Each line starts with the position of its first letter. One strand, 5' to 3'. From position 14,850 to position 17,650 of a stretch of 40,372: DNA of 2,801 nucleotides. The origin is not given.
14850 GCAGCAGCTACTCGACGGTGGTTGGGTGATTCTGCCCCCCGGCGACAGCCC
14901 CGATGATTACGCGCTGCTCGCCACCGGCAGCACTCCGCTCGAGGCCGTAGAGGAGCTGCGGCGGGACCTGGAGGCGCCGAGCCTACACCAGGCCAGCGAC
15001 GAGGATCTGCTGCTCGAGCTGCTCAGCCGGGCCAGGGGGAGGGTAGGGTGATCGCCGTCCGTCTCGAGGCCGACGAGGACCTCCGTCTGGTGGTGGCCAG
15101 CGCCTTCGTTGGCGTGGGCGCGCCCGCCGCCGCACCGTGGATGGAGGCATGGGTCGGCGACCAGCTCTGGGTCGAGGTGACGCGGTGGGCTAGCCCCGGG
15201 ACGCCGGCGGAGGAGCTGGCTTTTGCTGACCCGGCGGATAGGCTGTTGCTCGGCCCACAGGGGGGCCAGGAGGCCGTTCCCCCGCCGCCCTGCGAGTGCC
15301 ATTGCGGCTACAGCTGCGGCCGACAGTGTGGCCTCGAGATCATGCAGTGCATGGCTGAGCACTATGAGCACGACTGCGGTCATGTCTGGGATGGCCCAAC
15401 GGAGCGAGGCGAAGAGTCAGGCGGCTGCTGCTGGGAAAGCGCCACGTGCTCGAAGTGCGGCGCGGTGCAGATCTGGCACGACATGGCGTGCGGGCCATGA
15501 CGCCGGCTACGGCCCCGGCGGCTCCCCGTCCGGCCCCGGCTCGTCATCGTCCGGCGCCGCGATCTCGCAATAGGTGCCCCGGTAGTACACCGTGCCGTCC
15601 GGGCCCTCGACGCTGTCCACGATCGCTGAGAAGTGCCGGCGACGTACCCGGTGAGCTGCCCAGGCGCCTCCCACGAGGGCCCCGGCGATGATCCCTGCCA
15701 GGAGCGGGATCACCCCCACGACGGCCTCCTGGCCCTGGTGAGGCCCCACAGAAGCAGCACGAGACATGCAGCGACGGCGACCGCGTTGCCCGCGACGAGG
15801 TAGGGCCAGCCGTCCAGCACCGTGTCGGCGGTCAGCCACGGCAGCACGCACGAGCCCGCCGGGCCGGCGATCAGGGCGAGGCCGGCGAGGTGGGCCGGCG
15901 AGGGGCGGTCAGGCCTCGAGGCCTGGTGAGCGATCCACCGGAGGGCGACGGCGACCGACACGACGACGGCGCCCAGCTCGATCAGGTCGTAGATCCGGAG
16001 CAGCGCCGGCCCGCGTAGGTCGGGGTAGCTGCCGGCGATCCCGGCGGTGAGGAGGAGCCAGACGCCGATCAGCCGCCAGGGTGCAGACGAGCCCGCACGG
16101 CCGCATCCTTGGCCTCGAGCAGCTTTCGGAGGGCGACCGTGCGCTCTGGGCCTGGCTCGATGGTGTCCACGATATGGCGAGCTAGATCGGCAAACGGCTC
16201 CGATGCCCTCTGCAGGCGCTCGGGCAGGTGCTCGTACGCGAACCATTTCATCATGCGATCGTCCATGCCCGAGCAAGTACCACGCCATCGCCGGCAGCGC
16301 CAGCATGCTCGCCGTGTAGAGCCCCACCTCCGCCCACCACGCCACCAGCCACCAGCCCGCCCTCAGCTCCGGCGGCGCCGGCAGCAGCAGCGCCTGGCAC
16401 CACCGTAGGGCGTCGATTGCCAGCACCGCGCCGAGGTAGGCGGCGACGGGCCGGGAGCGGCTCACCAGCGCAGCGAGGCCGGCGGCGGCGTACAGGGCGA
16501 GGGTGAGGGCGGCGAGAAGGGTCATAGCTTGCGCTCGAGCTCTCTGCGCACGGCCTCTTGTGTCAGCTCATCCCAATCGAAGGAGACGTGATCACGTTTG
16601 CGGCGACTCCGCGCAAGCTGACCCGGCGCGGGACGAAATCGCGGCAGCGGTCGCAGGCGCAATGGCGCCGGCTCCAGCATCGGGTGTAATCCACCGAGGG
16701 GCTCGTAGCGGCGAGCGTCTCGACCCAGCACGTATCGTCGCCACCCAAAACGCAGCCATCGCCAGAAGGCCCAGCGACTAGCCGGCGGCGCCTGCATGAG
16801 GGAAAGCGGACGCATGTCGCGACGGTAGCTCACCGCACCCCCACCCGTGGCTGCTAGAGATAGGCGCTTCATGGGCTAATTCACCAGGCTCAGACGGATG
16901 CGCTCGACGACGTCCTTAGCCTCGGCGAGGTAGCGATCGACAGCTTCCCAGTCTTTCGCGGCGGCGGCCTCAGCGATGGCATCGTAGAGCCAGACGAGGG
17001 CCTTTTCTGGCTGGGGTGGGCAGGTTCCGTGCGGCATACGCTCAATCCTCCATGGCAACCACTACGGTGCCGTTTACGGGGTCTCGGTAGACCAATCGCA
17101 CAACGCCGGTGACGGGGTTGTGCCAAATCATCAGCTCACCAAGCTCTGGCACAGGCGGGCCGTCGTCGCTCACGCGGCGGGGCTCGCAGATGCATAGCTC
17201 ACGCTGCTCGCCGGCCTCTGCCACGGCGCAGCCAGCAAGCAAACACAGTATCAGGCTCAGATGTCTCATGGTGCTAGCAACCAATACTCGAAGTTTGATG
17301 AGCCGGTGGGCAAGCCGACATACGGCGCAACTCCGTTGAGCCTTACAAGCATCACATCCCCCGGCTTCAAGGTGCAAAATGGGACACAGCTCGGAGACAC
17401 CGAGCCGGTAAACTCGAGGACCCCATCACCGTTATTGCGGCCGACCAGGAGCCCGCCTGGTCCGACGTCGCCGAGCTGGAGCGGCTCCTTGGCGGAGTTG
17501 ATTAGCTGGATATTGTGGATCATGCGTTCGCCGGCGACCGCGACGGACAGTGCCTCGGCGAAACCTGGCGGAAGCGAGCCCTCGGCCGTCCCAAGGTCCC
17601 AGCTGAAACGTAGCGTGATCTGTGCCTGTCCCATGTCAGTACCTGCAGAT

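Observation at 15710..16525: Gene within a gene: a 65-aa ORF overprinted on the central loop of a 271-aa polytopic membrane ORF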

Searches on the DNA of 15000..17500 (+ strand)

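Call 6: search_dna_similar(query=window:15400-17000:+, collection=phages, mode=distant)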
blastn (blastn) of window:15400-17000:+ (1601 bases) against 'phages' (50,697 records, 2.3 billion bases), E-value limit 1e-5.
Records with a match: 4; places in all: 4; records where one place covers at least 80% of the query: 0.
Best place of each record, by identity: 60-80% 4.
By first word of the organism name: Mycobacterium 3; Gordonia 1.
By host as written in the record: Mycobacterium smegmatis mc2 155 3; Gordonia terrae 3612 1.
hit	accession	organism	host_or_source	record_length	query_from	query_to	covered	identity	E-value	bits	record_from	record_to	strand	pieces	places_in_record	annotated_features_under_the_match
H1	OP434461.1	Gordonia phage Evaa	Gordonia terrae 3612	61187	694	843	9%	70.2%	5e-7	64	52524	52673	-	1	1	69: hypothetical protein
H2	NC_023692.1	Mycobacterium phage BigNuz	Mycobacterium smegmatis mc2 155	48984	706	844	9%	72.1%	3e-9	71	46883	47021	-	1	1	77: hypothetical protein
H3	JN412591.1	Mycobacterium phage BigNuz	Mycobacterium smegmatis mc2 155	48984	706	844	9%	72.1%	3e-9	71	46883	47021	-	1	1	77: hypothetical protein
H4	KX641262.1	Mycobacterium phage Nazo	Mycobacterium smegmatis mc2 155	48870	706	844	9%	72.1%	3e-9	71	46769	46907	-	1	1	78: hypothetical protein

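Call 84: search_rna_families(source=window, start=15000, end=17500, threshold=evalue, max_evalue=1)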
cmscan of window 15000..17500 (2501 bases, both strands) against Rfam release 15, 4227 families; matches with E-value up to 1: 1.
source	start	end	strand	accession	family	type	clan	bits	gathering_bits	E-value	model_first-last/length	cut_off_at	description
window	16668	16759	-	RF03690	mir-9058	Gene; miRNA;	-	21.9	80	0.97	1-97/97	no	mir-9058 microRNA precursor family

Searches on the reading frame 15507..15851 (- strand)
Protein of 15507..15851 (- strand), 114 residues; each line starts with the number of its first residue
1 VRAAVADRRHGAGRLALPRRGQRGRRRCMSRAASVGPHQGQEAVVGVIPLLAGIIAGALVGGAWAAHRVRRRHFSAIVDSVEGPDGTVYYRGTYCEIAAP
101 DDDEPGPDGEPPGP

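Call 4: search_protein_families(library=pfam, proteins=[window:15507-15851:-], max_evalue=1)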
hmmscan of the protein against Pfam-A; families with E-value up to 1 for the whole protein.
window:15507-15851:- (114 aa): 2 families
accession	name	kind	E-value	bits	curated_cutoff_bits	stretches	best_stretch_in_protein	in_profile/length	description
PF20087.4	DUF6479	-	0.048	14.5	25.4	1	38-73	12-48/120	Family of unknown function (DUF6479)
PF14019.11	DUF4235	-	0.16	12.5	27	1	44-67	4-27/77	Protein of unknown function (DUF4235)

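Call 5: search_protein_families(library=phrogs, proteins=[window:15507-15851:-], max_evalue=1)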
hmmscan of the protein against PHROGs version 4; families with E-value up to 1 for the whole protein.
window:15507-15851:- (114 aa): 0 families
